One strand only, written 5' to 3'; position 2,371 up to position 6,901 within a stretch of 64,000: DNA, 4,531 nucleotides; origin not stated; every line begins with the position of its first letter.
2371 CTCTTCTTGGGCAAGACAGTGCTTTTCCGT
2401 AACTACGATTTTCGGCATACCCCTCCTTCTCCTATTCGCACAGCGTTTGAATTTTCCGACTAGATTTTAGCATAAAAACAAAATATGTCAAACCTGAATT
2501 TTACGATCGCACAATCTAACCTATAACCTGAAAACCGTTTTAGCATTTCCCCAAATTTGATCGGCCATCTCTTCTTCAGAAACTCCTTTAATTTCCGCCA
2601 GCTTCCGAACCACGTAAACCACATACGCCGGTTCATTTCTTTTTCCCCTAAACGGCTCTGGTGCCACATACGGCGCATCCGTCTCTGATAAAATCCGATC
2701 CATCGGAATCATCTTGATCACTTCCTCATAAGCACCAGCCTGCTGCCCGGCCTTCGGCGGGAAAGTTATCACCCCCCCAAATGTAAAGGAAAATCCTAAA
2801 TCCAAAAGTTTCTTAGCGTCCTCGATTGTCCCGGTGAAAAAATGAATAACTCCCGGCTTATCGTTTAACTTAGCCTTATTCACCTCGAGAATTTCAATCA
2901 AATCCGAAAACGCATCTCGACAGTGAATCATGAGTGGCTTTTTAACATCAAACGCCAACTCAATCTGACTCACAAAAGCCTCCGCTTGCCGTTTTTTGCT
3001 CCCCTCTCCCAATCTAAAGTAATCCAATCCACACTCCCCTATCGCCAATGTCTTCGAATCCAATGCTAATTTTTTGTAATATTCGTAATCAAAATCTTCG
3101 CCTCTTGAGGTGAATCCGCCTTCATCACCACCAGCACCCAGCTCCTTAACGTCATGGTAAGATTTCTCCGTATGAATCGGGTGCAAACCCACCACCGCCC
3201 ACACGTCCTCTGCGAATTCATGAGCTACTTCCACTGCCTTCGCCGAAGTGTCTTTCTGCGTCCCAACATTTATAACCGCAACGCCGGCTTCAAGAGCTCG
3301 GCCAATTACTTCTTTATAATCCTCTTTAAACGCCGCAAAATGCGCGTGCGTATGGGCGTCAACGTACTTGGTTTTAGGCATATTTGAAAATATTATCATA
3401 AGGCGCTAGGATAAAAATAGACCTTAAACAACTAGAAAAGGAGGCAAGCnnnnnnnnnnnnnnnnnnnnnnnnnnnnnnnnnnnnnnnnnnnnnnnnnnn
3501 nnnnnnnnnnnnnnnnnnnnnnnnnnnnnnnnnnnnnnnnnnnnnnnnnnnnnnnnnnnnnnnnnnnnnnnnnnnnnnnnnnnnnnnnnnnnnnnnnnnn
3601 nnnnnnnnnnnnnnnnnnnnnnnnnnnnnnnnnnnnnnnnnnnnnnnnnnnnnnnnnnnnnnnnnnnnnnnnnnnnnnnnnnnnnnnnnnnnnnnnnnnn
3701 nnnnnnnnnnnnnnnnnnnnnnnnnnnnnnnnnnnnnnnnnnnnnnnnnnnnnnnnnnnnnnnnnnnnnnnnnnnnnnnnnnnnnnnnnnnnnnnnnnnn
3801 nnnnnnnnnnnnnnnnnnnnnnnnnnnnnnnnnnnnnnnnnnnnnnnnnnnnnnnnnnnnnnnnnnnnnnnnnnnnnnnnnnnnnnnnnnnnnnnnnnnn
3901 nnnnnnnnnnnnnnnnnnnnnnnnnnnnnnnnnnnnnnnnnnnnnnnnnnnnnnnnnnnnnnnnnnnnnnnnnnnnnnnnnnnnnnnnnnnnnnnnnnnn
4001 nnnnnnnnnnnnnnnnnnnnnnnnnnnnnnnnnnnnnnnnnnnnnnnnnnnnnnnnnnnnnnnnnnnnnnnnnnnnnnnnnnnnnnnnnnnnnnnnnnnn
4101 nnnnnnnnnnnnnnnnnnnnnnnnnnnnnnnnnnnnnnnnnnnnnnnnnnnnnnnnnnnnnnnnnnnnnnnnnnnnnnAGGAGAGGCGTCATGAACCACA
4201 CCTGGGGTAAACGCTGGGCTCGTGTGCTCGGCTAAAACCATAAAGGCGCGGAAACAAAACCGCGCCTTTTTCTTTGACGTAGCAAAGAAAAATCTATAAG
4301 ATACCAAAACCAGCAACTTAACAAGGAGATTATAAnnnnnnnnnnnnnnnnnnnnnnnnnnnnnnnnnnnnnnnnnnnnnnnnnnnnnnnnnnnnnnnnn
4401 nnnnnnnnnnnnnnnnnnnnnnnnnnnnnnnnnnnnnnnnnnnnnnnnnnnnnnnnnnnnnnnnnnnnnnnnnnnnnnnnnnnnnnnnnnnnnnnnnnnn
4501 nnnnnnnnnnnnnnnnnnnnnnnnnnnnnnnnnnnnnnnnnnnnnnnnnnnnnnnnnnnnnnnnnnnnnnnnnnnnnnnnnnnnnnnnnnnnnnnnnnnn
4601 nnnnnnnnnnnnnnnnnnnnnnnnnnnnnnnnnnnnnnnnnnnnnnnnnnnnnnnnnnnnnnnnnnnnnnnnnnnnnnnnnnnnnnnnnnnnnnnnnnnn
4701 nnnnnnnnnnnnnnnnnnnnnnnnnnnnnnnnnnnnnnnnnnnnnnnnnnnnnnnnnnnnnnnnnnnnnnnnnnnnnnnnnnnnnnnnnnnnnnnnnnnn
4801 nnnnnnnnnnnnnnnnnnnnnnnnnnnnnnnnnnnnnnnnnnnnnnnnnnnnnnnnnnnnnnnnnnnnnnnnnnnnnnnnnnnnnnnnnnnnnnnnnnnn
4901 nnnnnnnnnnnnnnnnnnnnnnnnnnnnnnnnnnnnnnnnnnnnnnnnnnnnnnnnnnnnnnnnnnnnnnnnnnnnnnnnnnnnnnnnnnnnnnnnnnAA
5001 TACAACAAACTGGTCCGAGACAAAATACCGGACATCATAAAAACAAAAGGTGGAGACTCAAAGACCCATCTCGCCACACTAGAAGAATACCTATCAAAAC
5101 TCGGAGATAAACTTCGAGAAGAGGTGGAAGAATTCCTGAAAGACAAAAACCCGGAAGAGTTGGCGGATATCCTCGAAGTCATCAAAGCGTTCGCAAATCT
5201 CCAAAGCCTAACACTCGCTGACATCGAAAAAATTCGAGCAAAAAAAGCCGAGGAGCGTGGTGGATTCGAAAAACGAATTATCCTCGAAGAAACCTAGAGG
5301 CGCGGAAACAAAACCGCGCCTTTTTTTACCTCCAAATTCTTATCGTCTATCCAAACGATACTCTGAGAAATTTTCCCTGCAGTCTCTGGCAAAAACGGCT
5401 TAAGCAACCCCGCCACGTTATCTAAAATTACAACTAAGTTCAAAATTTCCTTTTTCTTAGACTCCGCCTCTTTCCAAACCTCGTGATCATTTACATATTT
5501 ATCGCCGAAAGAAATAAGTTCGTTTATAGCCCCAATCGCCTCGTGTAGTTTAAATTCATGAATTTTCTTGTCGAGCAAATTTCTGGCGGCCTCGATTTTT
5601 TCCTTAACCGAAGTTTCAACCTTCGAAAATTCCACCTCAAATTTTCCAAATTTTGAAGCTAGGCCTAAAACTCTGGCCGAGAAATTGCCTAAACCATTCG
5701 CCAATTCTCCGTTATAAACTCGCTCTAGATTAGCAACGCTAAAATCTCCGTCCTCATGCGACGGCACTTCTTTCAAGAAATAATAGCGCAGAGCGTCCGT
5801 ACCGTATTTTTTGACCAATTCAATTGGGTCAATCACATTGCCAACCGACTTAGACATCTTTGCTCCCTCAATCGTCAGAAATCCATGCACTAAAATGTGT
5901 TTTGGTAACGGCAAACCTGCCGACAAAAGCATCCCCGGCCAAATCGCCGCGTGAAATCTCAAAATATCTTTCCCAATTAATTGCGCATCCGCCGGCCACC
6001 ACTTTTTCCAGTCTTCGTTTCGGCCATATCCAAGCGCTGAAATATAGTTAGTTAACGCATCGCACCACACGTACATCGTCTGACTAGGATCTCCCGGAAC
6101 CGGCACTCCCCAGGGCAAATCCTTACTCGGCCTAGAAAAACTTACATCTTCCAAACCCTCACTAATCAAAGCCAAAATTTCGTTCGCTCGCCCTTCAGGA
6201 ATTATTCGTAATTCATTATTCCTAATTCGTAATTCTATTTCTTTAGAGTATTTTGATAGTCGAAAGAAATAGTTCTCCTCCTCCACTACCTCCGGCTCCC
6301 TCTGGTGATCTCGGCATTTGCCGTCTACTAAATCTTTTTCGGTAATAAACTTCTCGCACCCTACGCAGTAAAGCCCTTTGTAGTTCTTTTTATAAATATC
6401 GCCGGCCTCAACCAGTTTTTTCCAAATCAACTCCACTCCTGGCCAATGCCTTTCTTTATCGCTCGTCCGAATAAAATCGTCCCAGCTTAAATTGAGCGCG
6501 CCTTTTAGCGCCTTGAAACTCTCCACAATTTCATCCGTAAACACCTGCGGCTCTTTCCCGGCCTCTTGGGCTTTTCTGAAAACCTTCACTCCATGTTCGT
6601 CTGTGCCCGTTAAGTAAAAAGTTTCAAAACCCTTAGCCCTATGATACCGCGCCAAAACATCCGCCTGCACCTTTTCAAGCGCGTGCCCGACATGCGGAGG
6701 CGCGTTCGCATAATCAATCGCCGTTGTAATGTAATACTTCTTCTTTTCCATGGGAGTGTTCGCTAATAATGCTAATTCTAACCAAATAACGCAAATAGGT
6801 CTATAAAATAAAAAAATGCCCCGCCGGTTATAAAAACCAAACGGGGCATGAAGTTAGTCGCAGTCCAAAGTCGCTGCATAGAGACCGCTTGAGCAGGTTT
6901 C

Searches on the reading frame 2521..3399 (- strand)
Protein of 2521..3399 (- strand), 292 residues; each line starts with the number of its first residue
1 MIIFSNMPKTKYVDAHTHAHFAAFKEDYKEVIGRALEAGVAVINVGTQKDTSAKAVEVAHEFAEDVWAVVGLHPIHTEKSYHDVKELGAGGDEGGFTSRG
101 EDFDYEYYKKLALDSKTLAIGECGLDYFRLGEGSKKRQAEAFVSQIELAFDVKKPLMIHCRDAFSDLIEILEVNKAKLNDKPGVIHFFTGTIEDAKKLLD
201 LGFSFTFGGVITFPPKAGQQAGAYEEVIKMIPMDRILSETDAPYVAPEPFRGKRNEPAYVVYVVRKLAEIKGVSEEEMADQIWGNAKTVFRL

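Call 75: find_encoding_contigs(protein=window:2521-3399:-, flank=10000, max_places=1)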
Protein window:2521-3399:- (292 aa): 2 contigs read that carry it; 1 place shown.
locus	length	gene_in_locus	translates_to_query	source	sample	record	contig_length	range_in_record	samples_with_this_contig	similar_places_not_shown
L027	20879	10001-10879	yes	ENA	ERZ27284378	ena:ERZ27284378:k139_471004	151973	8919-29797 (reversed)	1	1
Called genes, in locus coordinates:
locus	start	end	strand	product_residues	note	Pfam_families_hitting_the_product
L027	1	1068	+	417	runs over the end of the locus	-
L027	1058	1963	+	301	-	PF01116:F_bP_aldolase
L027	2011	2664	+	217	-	PF01386:Ribosomal_L25p, PF14693:Ribosomal_TL5_C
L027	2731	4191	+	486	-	PF13406:SLT_2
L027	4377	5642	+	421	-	PF00675:Peptidase_M16, PF05193:Peptidase_M16_C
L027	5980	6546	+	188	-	-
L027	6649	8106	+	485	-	PF00133:tRNA-synt_1, PF01406:tRNA-synt_1e (weak), PF01921:tRNA-synt_1f (faint), PF09334:tRNA-synt_1g, PF00133:tRNA-synt_1, PF01406:tRNA-synt_1e (weak)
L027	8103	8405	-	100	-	-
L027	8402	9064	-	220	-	PF00702:Hydrolase, PF13419:HAD_2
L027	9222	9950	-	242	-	PF03544:TonB_C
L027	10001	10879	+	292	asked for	PF01026:TatD_DNase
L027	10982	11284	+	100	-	PF09650:PHA_gran_rgn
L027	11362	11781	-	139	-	-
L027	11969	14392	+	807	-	PF00133:tRNA-synt_1, PF09334:tRNA-synt_1g, PF13603:tRNA-synt_1_2, PF00133:tRNA-synt_1, PF08264:Anticodon_1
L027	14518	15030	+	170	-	-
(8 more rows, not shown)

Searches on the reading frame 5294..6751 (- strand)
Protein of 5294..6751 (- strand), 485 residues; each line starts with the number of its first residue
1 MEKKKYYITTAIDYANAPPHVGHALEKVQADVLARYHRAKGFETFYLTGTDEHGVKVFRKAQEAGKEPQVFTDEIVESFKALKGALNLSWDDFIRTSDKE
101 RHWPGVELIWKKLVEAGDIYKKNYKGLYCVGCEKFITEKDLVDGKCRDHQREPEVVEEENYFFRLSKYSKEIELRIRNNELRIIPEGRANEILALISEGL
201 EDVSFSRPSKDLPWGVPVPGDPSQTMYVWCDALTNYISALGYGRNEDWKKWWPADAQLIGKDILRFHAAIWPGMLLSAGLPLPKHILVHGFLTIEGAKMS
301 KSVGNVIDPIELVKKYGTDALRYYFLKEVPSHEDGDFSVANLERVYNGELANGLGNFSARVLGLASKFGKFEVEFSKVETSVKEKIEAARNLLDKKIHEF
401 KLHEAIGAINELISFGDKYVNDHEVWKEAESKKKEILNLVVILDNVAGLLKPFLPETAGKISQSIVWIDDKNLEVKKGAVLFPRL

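Call 9: search_protein_families(library=pfam, proteins=[window:5294-6751:-], max_evalue=0.001)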
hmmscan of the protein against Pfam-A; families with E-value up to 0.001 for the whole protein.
window:5294-6751:- (485 aa): 4 families
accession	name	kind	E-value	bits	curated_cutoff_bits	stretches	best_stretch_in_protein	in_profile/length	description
PF09334.17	tRNA-synt_1g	-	6.3e-106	354.9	20.1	2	139-362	162-391/391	tRNA synthetases class I (M)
PF00133.28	tRNA-synt_1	-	2.5e-32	112.6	22.7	2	225-329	298-405/414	tRNA synthetases class I (I, L, M and V)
PF01406.26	tRNA-synt_1e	-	1.1e-15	58.3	27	2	282-329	237-284/301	tRNA synthetases class I (C) catalytic domain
PF01921.24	tRNA-synt_1f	-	2.8e-05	23.7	27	0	280-333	264-317/360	tRNA synthetases class I (K)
